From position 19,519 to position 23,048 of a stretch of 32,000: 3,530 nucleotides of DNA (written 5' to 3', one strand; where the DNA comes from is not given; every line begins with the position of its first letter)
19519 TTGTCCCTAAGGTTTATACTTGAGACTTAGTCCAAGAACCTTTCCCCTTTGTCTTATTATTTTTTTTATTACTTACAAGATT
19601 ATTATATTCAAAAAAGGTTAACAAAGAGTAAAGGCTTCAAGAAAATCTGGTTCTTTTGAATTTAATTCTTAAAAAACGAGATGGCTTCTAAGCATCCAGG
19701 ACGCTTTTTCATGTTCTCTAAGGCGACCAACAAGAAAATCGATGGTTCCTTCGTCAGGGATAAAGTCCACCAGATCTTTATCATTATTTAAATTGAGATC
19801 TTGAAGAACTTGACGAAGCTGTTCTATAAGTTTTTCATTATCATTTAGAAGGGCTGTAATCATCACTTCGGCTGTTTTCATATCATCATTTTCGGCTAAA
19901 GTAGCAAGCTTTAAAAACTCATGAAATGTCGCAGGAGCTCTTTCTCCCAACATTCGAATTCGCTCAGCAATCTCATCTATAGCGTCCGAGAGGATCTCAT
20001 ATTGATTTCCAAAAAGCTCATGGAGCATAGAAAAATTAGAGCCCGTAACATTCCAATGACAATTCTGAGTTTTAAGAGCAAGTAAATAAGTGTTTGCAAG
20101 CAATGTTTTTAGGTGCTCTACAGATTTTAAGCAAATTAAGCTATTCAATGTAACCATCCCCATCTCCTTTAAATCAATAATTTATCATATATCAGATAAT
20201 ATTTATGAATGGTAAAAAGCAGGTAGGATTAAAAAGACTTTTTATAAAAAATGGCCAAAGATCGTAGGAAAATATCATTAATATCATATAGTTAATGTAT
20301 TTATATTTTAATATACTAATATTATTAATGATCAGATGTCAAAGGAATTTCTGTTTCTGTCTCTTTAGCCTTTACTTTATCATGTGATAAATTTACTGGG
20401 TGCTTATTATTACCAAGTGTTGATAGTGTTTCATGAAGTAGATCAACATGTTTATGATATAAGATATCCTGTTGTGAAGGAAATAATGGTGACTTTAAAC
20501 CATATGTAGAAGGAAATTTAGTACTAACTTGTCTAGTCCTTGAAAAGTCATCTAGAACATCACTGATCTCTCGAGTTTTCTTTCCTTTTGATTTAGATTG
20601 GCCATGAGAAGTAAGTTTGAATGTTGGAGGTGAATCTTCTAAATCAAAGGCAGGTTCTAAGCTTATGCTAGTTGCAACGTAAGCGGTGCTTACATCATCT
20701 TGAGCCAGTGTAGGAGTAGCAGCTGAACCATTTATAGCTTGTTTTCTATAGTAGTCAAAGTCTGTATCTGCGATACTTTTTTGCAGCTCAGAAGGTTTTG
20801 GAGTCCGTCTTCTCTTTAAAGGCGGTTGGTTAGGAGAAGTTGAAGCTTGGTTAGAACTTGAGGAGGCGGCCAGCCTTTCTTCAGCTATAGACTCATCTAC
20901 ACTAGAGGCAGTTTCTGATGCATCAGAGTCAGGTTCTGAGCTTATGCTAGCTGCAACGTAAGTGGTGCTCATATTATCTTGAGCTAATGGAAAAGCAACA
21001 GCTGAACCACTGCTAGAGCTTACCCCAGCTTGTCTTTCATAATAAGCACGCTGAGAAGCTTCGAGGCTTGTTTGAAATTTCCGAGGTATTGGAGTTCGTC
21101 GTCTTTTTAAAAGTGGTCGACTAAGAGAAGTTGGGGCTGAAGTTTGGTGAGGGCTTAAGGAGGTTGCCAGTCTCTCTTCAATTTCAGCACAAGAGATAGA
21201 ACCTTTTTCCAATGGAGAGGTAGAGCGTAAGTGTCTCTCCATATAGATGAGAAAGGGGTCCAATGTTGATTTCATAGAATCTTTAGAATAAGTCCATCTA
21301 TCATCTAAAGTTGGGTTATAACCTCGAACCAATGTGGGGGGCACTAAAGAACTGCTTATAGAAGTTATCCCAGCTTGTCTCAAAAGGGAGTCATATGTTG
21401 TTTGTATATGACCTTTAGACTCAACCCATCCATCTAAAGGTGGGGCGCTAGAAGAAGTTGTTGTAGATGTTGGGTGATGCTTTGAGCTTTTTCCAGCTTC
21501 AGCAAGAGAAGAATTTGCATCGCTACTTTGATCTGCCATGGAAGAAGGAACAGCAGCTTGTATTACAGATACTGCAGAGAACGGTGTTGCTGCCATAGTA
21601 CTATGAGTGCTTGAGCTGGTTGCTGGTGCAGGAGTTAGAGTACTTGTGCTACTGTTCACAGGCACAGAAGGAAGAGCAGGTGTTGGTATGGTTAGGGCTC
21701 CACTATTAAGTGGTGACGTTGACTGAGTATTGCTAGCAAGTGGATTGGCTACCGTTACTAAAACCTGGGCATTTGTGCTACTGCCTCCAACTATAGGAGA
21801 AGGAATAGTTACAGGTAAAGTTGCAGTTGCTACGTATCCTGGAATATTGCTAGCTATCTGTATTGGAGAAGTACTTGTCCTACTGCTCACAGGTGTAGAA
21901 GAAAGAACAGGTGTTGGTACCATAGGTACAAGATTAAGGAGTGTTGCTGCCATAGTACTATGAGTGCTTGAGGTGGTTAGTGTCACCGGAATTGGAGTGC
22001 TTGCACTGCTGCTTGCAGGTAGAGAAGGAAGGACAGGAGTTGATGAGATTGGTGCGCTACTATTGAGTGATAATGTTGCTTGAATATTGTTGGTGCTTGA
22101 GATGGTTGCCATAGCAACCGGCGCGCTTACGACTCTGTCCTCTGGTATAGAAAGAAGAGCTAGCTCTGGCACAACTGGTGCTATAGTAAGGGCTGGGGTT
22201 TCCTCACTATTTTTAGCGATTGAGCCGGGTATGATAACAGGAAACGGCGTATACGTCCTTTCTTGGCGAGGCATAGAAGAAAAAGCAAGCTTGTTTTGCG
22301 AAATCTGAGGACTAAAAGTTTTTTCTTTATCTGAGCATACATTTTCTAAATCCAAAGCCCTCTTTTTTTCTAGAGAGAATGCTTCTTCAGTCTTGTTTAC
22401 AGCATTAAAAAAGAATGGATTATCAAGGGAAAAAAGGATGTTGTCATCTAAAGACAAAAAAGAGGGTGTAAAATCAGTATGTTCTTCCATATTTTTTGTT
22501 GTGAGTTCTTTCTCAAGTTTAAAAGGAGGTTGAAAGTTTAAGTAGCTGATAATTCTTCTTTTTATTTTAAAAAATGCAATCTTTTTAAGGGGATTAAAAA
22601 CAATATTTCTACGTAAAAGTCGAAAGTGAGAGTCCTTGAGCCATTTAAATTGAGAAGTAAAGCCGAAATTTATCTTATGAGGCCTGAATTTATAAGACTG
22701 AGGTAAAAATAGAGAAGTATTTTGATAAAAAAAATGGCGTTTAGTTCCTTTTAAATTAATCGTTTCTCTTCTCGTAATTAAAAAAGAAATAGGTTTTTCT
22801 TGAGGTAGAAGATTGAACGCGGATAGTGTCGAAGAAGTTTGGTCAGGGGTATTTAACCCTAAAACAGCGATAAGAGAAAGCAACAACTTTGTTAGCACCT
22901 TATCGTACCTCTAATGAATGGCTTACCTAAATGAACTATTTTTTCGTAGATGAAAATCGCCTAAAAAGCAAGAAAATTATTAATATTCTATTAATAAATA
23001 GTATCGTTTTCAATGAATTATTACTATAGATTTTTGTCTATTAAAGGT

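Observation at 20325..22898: Orphan 857-aa disordered repeat protein with duplicated KRRR (NLS-like) modules, a candidate host-targeted effector or surface protein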

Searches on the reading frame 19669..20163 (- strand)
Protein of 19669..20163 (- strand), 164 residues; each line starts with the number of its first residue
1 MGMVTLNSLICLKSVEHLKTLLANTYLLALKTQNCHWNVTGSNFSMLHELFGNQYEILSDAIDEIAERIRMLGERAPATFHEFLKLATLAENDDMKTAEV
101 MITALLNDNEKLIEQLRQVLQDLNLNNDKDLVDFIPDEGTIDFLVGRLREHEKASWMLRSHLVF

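Call 19: find_related_loci(query=A2, collection=genome_contigs, flank=6000)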
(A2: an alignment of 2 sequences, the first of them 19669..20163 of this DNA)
Query A2 (164 aa) in genome_contigs; peptide patterns used: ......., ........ (x = any residue, [..] = any of these).
152 stretches matched a pattern; 8 encode a relative of the query (tblastn E <= 1e-3); 8 distinct loci.
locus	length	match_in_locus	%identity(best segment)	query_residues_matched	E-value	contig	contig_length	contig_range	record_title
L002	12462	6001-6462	61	2-164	8e-63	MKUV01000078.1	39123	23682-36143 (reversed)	MAG: Caedibacter sp. 37-49 SCNpilot_expt_500_p_scaffold_992, whole genome shotgun sequence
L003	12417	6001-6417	43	15-162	1e-36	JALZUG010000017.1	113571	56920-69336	MAG: Rickettsiaceae bacterium isolate g1_MAG_00005 g1_MAG_00005_000000000017, whole genome shotgun sequence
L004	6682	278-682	42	18-161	1e-33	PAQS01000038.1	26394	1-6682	MAG: Waddliaceae bacterium isolate SP13 MHASMcontig_2729284, whole genome shotgun sequence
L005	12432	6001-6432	38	10-163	3e-33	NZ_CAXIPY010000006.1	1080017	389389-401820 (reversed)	Rickettsia endosymbiont of Urophora cardui isolate 54735 contig_14, whole genome shotgun sequence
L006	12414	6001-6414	39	15-161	1e-28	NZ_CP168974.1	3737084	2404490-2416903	Bdellovibrio bacteriovorus strain s4 chromosome, complete genome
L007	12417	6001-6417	41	15-161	7e-26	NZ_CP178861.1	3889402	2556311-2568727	Bdellovibrio sp. HCB-162 chromosome, complete genome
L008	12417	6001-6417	39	15-161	5e-25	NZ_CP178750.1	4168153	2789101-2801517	Bdellovibrio sp. HCB-110 chromosome, complete genome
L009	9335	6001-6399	38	21-162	9e-19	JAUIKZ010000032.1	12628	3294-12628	MAG: Alphaproteobacteria bacterium isolate Co_bin.382 NODE_27693_length_12628_cov_1.072074, whole genome shotgun sequenc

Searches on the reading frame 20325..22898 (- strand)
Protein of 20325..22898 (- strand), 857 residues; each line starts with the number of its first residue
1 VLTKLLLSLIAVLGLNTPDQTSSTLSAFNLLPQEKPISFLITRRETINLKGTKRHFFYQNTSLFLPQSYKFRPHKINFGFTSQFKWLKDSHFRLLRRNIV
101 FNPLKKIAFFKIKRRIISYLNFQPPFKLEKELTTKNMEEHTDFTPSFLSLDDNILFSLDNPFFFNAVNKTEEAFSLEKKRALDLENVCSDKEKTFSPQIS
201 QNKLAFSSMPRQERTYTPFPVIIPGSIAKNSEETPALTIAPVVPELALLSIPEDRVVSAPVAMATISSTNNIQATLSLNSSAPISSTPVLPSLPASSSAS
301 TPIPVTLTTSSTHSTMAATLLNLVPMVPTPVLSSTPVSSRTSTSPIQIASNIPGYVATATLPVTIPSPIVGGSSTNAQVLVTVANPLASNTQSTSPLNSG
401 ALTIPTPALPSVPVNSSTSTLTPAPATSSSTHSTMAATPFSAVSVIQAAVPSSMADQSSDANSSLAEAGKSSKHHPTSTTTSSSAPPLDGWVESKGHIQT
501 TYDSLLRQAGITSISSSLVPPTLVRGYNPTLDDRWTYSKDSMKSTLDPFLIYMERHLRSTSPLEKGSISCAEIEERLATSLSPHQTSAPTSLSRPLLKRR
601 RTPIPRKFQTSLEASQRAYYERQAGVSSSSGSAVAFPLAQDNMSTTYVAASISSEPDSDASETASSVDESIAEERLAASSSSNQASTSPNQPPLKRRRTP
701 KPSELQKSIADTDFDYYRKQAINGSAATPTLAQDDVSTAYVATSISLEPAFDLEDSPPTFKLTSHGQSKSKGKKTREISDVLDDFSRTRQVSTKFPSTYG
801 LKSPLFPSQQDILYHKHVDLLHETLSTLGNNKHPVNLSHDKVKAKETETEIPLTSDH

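Call 3: search_protein_families(library=pfam, proteins=[window:20325-22898:-], max_evalue=10)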
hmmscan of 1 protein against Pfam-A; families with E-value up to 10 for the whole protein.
window:20325-22898:- (857 aa): 0 families
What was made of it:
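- On WH2 / beta-thymosin actin-binding motif: There is no Pfam hit at E<=10 (call 3).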

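Call 4: search_protein_families(library=ncbifam, proteins=[window:20325-22898:-], max_evalue=10)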
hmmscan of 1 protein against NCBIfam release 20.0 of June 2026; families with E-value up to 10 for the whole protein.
window:20325-22898:- (857 aa): 0 families

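Call 5: find_homologous_proteins(query=window:20325-22898:-)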
Query window:20325-22898:- (857 aa): 2 proteins with E <= 0.001 among 8000 candidates.
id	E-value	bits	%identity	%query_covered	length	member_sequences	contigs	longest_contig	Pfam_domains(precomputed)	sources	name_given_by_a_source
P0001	0.0e+0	1818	100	100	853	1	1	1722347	-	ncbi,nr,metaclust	ncbi:hypothetical protein IM40_03420 [Candidatus Paracaedimonas acanthamoebae]|nr:hypothetical prote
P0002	1.1e-68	251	34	80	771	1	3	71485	-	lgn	-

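Call 7: find_encoding_contigs(protein=P0002, flank=10000, max_places=5)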
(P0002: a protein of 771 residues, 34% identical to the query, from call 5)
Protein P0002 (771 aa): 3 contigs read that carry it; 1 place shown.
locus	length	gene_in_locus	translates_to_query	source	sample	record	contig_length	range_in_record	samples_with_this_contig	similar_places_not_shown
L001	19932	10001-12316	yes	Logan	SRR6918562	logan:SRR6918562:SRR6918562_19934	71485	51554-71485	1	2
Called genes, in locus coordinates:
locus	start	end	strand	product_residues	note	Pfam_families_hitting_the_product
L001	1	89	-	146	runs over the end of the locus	PF01478:Peptidase_A24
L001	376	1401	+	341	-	PF13429:TPR_15 (faint), PF21033:RMD1-3 (faint), PF25062:ARM_TT21_N (faint), PF11846:Wzy_C_2 (faint), PF13424:TPR_12 (weak), PF14559:TPR_19, PF12569:NatA_aux_su (weak), PF14559:TPR_19, +13 more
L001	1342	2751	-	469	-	PF13400:Tad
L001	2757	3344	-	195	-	PF07811:TadE (weak)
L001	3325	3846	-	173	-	PF07811:TadE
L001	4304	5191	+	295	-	PF01509:TruB_N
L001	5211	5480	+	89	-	PF00312:Ribosomal_S15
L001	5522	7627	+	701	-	PF01138:RNase_PH, PF03725:RNase_PH_C, PF03726:PNPase, PF01138:RNase_PH, PF03725:RNase_PH_C (weak), PF00013:KH_1, PF00575:S1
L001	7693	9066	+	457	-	PF03060:NMO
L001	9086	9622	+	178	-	PF00578:AhpC-TSA, PF08534:Redoxin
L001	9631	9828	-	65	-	-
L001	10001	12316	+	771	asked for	-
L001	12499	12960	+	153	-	PF00210:Ferritin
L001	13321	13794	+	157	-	PF01029:NusB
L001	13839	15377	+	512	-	PF01676:Metalloenzyme, PF06415:iPGM_N, PF01663:Phosphodiest (faint)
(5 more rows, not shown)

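Call 20: find_related_loci(query=A1, collection=metagenome_contigs, flank=6000)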
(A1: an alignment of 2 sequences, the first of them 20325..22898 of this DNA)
Query A1 (857 aa) in metagenome_contigs; peptide patterns used: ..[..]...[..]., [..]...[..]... (x = any residue, [..] = any of these).
514 stretches matched a pattern, but none encodes a relative of the query by tblastn (E <= 1e-3).

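Call 39: predict_structure(alignment_id=A6)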
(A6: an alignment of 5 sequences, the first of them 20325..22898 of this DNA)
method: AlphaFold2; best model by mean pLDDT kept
length: 857 residues; sequences in the alignment: 5
mean_pLDDT: 38.5   pTM: 0.22
mean pLDDT of the five models: 38.5, 36.4, 34.0, 30.7, 29.6
residues with pLDDT >= 90: 1; 70-90: 65; 50-70: 72; < 50: 719
segments of 3 or more residues with pLDDT < 50: 16-102, 122-493, 515-548, 555-601, 627-700, 723-775, 789-807, 829-857
pLDDT, mean of each block of 10 residues (from residue 1): 80 54 29 31 36 41 34 32 33 32 55 68 42 30 29 30 32 32 31 28 29 33 33 34 33 30 29 29 32 29 31 29 32 30 31 34 31 26 30 28 32 31 35 33 30 31 31 32 38 58 81 46 30 28 40 47 31 31 35 43 64 88 63 28 31 35 33 28 31 40 66 68 41 30 30 36 32 53 56 32 41 71 60 33 33 33
secondary structure, 60 per line:
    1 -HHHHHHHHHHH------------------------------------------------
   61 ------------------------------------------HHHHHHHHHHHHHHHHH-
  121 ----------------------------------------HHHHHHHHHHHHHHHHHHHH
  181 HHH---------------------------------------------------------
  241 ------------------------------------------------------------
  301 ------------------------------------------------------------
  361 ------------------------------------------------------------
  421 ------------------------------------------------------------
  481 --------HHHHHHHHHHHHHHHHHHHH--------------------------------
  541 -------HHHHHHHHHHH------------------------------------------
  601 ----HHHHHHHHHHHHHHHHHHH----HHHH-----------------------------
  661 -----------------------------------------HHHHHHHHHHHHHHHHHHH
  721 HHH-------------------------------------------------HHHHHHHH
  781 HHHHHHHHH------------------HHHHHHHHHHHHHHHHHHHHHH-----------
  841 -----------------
elements in order (helices of 4 or more, strands of 3 or more residues): H2-12 H103-119 H161-183 H489-508 H548-558 H605-623 H628-631 H702-723 H773-789 H808-829
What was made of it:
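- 22494..22799 (-): Basic, Phe-rich N-segment (aa 34-135, pI 11.15) with invariant motif T46-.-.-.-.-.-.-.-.54. AF2 finds only one low-confidence helix, aa 103-119 (call 39).
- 21360..21455 (-): Module 1 (aa 482-513), W-type without basic run: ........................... AF2 helix at aa 489-508, pLDDT up to 81 (call 39).
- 21015..21128 (-): Module 2 (aa 591-628): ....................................; KRRR at 21096-21107. AF2 helix at aa 605-623, pLDDT up to 88 (call 39).
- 20724..20837 (-): Module 3 (aa 688-725): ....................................; KRRR at 20805-20816. AF2 helix at aa 702-723 (call 39).
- It has a Sec-type leader but no outer-membrane export module (calls 3, 39).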

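Call 40: search_protein_families(library=pfam, alignment_id=A5, max_evalue=1)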
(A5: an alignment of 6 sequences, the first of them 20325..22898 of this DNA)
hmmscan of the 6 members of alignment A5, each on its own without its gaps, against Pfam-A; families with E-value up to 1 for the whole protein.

A. member 1, window:20325-22898:- (857 aa): 0 families

B. families by the number of members that match (of 6 scanned): 2 families
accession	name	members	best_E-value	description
PF08651.15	DASH_Duo1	2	0.0065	DASH complex subunit Duo1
PF21482.3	KH_GLD-3_2nd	1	0.059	GLD-3 2nd KH domain (aka KH3)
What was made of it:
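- On Holospora PRP1-like periplasmic DNA-binding proteins: None of the six members has a Pfam D5_N hit (call 40).
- Closest known: Holospora obtusa PRP1. Different: The present protein has no Pfam domain (calls 3, 40) and shows no detected sequence relation to any described family.
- It matches no envelope family (calls 3, 4, 40). No DNA- or chromatin-binding domain was found (calls 3, 40).
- Tried and rejected: The only entries were DASH_Duo1 (E=0.0065, two members) and a GLD-3 KH domain (E=0.059, one member), which I treat as chance (calls 3, 4, 40).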

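Call 67: list_cluster_members(proteins=[P0001, P0002, P0003, P0004, P0005])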
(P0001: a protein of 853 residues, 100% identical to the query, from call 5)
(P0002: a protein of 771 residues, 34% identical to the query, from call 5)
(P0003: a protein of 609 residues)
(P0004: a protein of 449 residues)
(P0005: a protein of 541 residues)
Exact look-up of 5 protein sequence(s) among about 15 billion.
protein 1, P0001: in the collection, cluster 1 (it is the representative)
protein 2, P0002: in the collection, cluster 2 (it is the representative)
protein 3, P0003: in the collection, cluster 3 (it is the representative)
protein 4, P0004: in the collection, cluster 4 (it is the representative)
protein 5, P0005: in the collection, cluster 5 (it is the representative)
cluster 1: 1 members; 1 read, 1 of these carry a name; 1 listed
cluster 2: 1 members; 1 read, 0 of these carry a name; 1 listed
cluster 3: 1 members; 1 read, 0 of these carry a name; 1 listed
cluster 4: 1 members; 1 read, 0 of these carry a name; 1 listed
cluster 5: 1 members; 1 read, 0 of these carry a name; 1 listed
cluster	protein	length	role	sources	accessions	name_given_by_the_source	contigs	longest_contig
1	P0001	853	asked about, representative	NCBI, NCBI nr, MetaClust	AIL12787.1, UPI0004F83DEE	hypothetical protein IM40_03420 [Candidatus Paracaedimonas acanthamoebae] | status=active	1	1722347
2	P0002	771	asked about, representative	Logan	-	-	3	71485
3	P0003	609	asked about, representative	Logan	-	-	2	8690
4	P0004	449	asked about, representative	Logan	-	-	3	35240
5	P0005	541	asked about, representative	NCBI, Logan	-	-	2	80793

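Call 68: search_protein_families(library=phrogs, proteins=[window:20325-22898:-, P0002], max_evalue=0.1)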
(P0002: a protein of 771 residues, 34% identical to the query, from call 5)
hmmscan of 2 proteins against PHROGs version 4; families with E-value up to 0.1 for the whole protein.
window:20325-22898:- (857 aa): 0 families

P0002 (771 aa): 0 families
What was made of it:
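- On Phage or giant-virus derived gene: PHROGs gave no hits (call 68).
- Tried and rejected: PHROGs gave nothing (call 68).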

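Call 77: find_related_loci(query=A1, collection=viral_contigs, flank=3000)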
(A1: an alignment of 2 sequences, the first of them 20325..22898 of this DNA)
Query A1 (857 aa) in viral_contigs; peptide patterns used: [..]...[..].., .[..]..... (x = any residue, [..] = any of these).
301 stretches matched a pattern, but none encodes a relative of the query by tblastn (E <= 1e-3).
